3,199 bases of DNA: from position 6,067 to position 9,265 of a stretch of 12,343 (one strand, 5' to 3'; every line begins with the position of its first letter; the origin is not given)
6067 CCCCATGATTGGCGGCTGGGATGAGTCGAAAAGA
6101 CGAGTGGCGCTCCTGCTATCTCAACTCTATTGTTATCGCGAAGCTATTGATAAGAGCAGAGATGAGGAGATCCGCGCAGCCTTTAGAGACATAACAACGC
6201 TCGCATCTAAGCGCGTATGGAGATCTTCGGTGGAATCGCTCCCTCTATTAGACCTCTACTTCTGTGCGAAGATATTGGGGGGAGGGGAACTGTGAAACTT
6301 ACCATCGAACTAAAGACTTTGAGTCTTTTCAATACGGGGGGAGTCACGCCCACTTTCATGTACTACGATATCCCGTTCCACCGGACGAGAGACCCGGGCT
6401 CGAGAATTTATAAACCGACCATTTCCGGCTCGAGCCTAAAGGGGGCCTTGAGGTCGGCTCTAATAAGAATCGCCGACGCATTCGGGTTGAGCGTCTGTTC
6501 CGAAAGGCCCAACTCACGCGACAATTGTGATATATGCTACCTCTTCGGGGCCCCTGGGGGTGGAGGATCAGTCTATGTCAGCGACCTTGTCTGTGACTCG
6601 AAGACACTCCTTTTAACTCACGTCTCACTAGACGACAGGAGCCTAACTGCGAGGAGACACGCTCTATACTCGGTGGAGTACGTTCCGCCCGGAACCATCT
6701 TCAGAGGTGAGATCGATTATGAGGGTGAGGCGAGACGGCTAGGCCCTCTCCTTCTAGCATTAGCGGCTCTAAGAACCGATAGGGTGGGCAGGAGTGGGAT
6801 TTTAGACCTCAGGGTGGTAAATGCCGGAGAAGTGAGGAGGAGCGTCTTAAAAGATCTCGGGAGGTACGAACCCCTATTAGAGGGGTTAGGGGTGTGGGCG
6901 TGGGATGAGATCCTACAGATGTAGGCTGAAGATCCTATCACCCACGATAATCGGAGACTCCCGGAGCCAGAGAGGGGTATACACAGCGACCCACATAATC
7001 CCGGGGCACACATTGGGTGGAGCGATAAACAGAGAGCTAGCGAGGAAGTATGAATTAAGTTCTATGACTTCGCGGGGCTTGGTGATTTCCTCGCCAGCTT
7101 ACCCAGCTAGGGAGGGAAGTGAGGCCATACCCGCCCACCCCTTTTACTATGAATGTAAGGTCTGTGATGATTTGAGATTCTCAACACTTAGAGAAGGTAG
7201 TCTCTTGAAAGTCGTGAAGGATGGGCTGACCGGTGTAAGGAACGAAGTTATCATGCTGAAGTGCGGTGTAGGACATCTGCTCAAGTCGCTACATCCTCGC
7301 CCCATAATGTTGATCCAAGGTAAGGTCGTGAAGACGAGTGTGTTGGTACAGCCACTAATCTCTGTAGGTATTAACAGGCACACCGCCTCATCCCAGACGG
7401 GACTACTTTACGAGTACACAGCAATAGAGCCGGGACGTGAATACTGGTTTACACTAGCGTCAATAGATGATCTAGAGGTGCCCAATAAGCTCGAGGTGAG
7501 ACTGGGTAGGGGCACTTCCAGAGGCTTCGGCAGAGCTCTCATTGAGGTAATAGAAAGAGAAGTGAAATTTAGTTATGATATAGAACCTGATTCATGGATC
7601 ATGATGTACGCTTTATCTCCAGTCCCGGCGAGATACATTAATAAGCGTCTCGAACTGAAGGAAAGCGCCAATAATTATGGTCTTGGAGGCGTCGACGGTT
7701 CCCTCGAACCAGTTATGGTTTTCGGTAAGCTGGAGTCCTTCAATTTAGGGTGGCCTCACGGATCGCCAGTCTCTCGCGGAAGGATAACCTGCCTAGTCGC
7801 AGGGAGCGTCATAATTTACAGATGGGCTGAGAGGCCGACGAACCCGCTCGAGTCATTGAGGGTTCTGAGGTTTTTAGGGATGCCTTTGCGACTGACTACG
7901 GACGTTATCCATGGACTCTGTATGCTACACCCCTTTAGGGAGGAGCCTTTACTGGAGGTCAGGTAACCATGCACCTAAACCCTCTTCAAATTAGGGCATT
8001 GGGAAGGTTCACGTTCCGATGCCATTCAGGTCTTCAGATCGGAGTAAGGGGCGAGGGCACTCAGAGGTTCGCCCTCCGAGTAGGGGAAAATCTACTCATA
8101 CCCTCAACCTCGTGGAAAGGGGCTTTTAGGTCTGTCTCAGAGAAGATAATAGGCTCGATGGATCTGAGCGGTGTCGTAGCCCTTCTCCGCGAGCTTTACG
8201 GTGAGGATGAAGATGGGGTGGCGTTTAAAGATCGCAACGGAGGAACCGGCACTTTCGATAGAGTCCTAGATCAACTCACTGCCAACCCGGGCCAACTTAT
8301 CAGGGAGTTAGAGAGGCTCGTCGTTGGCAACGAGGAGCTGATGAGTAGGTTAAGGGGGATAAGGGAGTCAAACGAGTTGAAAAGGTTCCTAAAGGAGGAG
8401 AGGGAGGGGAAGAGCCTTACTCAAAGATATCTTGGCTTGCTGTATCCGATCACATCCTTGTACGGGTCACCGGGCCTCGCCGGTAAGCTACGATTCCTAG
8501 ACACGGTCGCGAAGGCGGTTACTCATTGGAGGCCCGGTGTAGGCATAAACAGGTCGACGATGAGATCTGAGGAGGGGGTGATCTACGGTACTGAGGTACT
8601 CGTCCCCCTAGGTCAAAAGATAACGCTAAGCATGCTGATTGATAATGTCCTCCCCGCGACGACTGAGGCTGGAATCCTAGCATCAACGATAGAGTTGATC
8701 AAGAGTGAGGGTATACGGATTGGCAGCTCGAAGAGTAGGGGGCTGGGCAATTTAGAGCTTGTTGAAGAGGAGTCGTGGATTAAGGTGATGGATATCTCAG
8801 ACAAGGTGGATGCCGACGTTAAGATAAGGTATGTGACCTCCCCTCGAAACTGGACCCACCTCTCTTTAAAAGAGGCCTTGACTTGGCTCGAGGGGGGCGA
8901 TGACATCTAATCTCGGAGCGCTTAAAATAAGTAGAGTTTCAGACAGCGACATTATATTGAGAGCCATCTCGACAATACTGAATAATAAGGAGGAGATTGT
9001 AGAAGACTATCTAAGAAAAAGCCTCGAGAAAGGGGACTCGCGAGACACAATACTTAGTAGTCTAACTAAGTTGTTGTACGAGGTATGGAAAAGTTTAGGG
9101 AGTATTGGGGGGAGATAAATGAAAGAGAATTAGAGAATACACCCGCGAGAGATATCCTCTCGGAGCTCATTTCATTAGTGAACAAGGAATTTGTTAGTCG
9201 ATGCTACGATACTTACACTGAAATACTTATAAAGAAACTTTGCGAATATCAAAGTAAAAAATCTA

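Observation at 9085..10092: Orphan 335-aa protein coupled to the type III operon: helical domain plus nuclease-like core with D..DxT instead of D..ExK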

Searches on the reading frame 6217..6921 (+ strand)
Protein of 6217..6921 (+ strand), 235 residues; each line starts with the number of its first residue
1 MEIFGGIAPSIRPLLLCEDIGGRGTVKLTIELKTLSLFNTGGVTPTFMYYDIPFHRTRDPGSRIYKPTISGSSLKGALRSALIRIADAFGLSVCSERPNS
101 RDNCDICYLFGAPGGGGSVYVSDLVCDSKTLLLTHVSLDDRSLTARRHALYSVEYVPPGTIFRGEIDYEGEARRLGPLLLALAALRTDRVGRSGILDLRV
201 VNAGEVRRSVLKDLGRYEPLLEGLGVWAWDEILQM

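Call 3: search_protein_families(library=pfam, proteins=[window:6217-6921:+], max_evalue=1)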
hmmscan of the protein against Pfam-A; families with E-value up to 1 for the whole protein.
window:6217-6921:+ (235 aa): 1 family
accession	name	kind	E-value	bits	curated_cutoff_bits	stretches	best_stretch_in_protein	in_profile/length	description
PF03787.20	RAMPs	-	6.4e-15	56.6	22.1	1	65-191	29-178/189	RAMP superfamily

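Call 4: search_protein_families(library=ncbifam, proteins=[window:6217-6921:+], max_evalue=1)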
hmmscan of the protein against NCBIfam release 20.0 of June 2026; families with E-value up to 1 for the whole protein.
window:6217-6921:+ (235 aa): 7 families
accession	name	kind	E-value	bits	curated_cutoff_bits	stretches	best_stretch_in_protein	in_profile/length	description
TIGR02581.1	cas_cyan_RAMP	equivalog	2e-09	37.4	108.05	2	102-190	104-195/216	type III CRISPR-associated RAMP protein Csx7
TIGR02580.1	cas_RAMP_Cmr4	equivalog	7.3e-08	32.6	87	2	51-101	24-59/283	type III-B CRISPR module RAMP protein Cmr4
TIGR02582.1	cas7_TM1809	equivalog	1.9e-05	24.7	90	1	66-112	42-88/203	type III-A CRISPR-associated RAMP protein Csm3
NF041225.1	Cas_III-E_gRAMP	equivalog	0.0057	14.1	700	1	61-139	689-764/1636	type III-E CRISPR-associated gRAMP effector Cas7-11e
TIGR03986.1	TIGR03986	equivalog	0.05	13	161.35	1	66-82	72-88/568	TIGR03986 family type III CRISPR-associated RAMP protein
TIGR01899.1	cas_TM1807_csm5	equivalog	0.13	11.7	38.3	1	67-83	110-126/364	type III-A CRISPR-associated RAMP protein Csm5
NF005146.0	PRK06606.1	equivalog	0.25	10.2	279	1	63-102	206-244/307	branched-chain amino acid transaminase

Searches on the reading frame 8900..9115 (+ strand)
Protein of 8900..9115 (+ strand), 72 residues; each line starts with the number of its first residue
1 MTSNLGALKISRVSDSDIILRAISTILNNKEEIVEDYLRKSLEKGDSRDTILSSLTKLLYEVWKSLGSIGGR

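Call 3: search_protein_families(library=pfam, proteins=[window:8900-9115:+], max_evalue=1)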
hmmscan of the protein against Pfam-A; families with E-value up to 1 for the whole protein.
window:8900-9115:+ (72 aa): 4 families
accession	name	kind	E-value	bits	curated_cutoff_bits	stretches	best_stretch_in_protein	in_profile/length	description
PF10798.13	YmgB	-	0.067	13.5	22.3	1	10-43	17-50/59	Biofilm development protein YmgB/AriR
PF02637.23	GatB_Yqey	-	0.075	13.3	27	1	9-40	84-115/148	GatB domain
PF21716.3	dnstrm_HI1420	-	0.079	13.3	27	1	23-52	7-35/90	Probable addiction module antidote protein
PF08676.16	MutL_C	-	0.13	12.4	25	1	8-56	76-124/142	MutL C terminal dimerisation domain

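Call 4: search_protein_families(library=ncbifam, proteins=[window:8900-9115:+], max_evalue=1)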
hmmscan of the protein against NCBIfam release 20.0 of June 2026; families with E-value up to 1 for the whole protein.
window:8900-9115:+ (72 aa): 0 families

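Call 5: search_protein_families(library=padloc, proteins=[window:8900-9115:+], max_evalue=1)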
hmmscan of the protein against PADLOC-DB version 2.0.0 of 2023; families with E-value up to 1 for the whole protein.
window:8900-9115:+ (72 aa): 0 families

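Call 106: list_cluster_members(proteins=[P0005, P0002, P0006, P0007, L011:7949-8644:+, P0001, window:9085-10089:+, window:8900-9115:+, P0003, P0004])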
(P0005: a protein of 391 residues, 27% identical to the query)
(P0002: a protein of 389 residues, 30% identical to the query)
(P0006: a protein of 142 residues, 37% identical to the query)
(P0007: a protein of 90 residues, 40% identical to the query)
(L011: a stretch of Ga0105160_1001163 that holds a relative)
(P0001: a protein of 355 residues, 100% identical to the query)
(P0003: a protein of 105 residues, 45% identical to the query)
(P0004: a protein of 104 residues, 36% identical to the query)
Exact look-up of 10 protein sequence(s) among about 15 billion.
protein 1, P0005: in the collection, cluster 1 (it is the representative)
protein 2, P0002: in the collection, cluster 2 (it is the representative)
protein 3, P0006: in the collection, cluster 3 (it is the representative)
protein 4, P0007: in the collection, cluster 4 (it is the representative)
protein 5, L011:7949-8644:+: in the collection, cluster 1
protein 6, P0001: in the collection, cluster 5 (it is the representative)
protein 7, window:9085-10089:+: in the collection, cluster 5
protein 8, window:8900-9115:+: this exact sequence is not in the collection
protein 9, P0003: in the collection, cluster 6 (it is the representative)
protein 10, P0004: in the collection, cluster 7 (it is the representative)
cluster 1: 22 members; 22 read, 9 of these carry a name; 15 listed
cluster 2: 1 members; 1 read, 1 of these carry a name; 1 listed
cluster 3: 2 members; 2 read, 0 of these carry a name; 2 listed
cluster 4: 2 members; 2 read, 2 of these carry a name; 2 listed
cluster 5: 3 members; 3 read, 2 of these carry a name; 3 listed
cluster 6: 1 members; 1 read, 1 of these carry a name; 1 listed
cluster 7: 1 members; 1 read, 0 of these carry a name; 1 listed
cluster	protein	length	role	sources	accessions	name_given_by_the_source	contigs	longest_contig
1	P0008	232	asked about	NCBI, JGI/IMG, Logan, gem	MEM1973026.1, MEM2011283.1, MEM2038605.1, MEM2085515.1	MAG: hypothetical protein QXW60_06675 [Nitrososphaerota archaeon]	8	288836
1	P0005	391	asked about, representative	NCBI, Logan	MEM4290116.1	MAG: hypothetical protein QXQ48_07585 [Nitrososphaerota archaeon]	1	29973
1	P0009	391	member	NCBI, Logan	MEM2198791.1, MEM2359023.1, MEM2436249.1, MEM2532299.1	MAG: hypothetical protein QXE49_03545 [Nitrososphaerota archaeon]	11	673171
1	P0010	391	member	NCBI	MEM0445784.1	MAG: hypothetical protein QXY54_07445 [Nitrososphaerota archaeon]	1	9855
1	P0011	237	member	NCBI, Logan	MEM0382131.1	MAG: hypothetical protein QW580_05670 [Nitrososphaerota archaeon]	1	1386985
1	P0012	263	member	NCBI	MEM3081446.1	MAG: hypothetical protein QXH35_07090, partial [Nitrososphaerota archaeon]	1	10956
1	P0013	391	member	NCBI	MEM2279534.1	MAG: hypothetical protein QW722_03945 [Nitrososphaerota archaeon]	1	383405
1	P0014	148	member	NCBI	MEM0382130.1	MAG: hypothetical protein QW580_05665 [Nitrososphaerota archaeon]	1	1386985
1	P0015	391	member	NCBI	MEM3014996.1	MAG: hypothetical protein QXS08_03225 [Nitrososphaerota archaeon]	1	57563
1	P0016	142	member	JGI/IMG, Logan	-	-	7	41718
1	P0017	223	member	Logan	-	-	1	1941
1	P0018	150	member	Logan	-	-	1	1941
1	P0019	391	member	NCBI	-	-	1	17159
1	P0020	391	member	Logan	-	-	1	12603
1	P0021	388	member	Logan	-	-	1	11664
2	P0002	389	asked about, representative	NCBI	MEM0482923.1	MAG: hypothetical protein QXM16_08610 [Nitrososphaerota archaeon]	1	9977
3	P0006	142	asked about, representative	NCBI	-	-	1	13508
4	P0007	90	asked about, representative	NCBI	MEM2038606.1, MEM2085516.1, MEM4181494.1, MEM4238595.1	MAG: hypothetical protein QXW60_06680 [Nitrososphaerota archaeon]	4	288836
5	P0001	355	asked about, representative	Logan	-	-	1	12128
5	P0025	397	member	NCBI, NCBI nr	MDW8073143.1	MAG: hypothetical protein RMJ28_02770 [Nitrososphaerota archaeon] | hypothetical protein [Nitrososphaerota archaeon]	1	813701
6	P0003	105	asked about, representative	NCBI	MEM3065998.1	MAG: hypothetical protein QXI81_01510, partial [Nitrososphaerota archaeon]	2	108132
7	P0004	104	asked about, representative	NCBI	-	-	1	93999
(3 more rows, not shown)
